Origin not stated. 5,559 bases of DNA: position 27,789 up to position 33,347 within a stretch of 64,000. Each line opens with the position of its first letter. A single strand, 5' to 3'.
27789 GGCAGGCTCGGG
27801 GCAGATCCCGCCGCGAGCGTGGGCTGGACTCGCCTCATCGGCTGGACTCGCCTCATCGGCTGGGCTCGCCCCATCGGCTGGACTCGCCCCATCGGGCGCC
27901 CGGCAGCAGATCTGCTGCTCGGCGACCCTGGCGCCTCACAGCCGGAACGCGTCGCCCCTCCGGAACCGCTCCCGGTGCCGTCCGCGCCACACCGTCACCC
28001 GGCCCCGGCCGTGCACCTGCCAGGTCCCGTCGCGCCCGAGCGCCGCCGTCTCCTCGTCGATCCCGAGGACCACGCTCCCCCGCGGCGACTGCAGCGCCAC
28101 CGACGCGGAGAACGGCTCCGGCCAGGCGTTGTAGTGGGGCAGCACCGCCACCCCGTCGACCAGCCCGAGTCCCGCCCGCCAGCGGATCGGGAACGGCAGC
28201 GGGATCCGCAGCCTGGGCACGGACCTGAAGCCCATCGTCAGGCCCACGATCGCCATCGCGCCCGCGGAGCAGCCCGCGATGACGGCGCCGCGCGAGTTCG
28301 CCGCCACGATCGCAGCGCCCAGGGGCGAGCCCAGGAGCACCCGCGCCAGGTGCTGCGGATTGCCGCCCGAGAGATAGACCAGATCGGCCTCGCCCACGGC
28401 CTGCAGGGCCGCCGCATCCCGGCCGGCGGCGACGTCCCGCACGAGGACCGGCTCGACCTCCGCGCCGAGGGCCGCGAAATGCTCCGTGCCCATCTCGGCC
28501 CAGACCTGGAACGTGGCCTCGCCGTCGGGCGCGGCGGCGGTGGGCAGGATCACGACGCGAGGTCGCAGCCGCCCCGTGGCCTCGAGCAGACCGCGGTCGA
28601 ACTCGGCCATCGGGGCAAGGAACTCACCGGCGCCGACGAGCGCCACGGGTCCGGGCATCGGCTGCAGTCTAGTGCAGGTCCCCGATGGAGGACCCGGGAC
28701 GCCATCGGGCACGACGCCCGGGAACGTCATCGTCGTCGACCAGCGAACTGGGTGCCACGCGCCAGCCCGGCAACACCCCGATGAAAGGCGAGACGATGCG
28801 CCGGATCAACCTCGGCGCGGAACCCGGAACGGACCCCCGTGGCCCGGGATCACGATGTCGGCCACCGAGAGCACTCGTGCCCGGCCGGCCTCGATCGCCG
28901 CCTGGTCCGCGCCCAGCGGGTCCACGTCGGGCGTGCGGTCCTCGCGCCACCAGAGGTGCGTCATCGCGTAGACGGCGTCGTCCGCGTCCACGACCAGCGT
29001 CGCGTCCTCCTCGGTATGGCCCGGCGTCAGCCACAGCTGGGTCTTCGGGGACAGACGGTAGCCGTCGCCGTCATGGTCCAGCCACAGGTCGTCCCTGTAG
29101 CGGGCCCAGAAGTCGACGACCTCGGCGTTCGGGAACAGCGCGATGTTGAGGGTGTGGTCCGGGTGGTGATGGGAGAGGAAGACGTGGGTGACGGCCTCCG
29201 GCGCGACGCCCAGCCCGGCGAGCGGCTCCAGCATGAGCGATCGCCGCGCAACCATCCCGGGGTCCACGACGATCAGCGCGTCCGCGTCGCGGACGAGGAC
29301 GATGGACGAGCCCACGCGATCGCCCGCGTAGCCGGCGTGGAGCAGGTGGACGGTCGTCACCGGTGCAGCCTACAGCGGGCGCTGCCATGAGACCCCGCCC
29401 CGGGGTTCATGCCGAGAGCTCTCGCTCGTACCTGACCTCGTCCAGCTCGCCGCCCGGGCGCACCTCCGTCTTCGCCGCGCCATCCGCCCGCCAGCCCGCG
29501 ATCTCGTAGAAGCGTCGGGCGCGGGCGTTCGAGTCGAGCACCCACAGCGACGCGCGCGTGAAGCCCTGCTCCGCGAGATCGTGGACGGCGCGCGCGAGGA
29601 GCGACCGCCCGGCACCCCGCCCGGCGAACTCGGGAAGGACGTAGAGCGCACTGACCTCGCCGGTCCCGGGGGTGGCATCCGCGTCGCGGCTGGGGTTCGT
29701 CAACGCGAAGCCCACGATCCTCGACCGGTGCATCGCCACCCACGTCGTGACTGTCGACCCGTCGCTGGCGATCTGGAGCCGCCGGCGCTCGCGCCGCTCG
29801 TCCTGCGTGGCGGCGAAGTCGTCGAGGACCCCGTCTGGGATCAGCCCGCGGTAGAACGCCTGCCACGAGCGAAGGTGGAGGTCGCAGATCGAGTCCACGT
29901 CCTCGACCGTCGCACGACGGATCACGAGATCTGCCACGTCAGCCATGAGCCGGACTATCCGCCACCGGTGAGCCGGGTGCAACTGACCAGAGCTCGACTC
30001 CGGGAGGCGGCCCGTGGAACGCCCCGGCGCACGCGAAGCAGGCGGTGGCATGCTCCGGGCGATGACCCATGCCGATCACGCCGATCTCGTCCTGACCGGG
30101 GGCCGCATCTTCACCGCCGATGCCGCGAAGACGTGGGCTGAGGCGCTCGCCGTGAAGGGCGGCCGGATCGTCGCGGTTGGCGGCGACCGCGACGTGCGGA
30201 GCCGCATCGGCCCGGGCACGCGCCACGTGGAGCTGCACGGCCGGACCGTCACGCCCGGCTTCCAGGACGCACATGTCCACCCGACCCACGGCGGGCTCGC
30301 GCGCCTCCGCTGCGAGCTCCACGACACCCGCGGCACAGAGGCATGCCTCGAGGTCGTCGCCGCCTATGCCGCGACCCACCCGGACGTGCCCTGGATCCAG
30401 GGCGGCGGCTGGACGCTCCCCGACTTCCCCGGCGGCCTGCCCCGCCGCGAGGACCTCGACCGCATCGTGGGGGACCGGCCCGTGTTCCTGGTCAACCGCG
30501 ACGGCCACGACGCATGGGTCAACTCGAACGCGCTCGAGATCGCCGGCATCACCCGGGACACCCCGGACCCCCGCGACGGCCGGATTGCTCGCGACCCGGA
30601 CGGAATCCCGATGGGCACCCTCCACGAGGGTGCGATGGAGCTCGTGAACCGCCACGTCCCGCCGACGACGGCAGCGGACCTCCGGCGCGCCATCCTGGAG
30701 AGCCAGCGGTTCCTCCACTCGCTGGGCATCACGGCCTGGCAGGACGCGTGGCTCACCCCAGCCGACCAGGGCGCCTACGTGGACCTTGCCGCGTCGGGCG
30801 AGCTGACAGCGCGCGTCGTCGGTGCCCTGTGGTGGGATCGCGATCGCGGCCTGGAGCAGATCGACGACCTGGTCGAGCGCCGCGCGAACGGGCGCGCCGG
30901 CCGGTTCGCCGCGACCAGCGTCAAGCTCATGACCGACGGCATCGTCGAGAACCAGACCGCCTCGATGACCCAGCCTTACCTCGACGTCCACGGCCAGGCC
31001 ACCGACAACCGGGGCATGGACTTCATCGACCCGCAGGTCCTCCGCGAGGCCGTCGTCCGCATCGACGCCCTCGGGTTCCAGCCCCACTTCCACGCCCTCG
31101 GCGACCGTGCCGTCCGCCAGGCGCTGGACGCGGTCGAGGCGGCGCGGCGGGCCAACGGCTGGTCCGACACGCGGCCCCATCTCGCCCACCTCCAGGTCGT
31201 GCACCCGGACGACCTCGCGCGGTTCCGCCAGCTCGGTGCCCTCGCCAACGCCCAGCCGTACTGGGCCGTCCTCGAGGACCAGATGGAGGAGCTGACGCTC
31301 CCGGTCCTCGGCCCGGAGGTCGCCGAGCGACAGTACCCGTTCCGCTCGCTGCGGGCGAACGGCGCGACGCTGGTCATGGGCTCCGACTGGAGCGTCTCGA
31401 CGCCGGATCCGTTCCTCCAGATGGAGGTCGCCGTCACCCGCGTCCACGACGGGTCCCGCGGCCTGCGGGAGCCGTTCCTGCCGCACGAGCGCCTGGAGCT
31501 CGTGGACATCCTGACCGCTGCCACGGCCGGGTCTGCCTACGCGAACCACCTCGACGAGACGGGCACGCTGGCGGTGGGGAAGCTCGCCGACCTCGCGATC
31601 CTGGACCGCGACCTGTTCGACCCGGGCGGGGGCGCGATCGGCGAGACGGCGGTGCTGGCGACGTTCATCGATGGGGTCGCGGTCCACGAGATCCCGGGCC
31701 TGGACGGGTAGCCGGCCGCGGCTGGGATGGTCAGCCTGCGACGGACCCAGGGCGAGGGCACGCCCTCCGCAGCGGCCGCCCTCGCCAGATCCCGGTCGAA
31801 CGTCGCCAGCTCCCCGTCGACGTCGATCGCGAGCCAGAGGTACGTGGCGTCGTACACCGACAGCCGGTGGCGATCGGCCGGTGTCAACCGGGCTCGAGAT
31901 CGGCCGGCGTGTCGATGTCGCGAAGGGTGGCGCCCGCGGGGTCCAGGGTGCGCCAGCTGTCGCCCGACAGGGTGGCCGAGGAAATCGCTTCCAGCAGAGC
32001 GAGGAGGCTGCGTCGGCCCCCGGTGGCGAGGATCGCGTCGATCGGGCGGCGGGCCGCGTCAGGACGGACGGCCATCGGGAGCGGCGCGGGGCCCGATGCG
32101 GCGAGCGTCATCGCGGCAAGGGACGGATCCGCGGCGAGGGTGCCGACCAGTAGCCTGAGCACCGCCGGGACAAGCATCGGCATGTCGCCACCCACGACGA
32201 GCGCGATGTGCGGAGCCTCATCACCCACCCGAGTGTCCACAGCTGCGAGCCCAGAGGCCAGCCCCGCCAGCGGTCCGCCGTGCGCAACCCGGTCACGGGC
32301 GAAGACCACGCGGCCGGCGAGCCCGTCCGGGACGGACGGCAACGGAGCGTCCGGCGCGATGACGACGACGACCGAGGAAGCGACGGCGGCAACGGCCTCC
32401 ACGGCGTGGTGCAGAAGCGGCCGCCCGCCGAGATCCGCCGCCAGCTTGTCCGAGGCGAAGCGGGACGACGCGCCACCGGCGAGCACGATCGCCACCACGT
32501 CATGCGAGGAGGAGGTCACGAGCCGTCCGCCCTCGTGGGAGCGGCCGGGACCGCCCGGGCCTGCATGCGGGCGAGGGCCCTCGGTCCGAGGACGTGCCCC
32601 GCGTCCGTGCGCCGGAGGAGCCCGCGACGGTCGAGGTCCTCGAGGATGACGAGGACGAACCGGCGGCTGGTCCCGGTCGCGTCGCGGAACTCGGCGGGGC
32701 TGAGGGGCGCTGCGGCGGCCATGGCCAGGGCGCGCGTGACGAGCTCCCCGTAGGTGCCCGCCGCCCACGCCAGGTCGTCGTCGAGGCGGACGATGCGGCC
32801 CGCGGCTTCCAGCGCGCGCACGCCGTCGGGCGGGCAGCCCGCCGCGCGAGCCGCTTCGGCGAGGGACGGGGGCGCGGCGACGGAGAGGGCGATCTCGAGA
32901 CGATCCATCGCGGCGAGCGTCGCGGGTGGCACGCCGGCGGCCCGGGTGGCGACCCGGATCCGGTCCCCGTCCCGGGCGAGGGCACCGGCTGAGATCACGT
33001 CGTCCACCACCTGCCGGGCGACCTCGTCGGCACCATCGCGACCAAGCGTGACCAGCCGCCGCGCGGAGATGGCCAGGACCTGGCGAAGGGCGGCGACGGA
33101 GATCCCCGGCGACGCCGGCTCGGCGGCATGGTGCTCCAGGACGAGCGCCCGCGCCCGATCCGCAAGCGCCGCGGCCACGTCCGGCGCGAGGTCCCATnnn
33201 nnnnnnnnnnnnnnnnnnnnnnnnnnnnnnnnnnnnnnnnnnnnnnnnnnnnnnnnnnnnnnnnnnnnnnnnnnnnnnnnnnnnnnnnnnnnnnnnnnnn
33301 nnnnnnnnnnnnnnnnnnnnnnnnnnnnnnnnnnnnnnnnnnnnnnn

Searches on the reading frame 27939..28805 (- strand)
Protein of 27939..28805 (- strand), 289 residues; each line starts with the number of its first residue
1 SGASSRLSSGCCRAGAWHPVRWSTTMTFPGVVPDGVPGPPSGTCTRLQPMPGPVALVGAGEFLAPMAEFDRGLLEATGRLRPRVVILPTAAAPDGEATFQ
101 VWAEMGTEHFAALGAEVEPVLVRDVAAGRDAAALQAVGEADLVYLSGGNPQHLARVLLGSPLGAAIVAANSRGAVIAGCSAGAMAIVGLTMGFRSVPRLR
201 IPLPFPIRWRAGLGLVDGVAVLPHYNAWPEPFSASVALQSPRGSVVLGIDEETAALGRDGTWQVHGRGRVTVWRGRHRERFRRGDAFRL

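Call 46: search_protein_families(library=pfam, proteins=[window:27939-28805:-])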
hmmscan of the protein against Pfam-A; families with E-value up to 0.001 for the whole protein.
window:27939-28805:- (289 aa): 1 family
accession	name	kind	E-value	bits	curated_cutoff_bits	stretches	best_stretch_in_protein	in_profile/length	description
PF03575.23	Peptidase_S51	-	7.5e-16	58.9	23.9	1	70-261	19-202/206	Peptidase family S51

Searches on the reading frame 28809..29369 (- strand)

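Call 46: search_protein_families(library=pfam, proteins=[window:28809-29369:-])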
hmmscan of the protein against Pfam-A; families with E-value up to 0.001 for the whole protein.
window:28809-29369:- (187 aa): 3 families
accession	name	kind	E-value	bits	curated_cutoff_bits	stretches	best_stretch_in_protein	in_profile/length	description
PF00753.33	Lactamase_B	-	3e-15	57.1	22.7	1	18-178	3-156/196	Metallo-beta-lactamase superfamily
PF13483.12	Lactamase_B_3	-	0.00016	22.1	24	1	20-91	6-68/160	Beta-lactamase superfamily domain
PF12706.13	Lactamase_B_2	-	0.00042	20.4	27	1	33-100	3-73/200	Beta-lactamase superfamily domain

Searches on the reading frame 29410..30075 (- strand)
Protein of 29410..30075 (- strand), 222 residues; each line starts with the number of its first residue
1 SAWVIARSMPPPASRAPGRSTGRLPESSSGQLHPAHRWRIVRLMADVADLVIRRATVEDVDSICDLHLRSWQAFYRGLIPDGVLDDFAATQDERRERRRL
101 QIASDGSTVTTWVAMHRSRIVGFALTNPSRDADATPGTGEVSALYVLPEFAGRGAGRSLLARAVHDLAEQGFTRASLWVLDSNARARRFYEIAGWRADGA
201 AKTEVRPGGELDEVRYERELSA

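Call 46: search_protein_families(library=pfam, proteins=[window:29410-30075:-])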
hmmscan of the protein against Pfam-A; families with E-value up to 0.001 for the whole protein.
window:29410-30075:- (222 aa): 5 families
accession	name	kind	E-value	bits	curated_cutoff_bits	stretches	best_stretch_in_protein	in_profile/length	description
PF00583.31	Acetyltransf_1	-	1.7e-17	64.2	20.7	1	91-194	16-115/116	Acetyltransferase (GNAT) family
PF13508.13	Acetyltransf_7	-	8.6e-12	45.7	27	1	110-195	4-82/84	Acetyltransferase (GNAT) domain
PF13673.13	Acetyltransf_10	-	5.8e-11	42.9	23.6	1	103-201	25-113/128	Acetyltransferase (GNAT) domain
PF08445.16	FR47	-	7.2e-09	36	22.1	1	137-198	20-80/86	FR47-like protein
PF13527.13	Acetyltransf_9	-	0.00092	19.6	25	0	52-196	2-125/127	Acetyltransferase (GNAT) domain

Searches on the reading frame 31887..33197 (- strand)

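Call 49: search_protein_families(library=pfam, proteins=[window:31887-33197:-])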
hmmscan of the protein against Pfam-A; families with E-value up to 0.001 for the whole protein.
window:31887-33197:- (437 aa): 2 families
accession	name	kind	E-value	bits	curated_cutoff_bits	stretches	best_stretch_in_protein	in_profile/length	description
PF12804.13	NTP_transf_3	-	6.6e-24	85.3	27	1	236-400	1-155/160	MobA-like NTP transferase domain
PF02348.25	CTP_transf_3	-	0.00025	21.3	22.6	1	235-353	1-113/217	Cytidylyltransferase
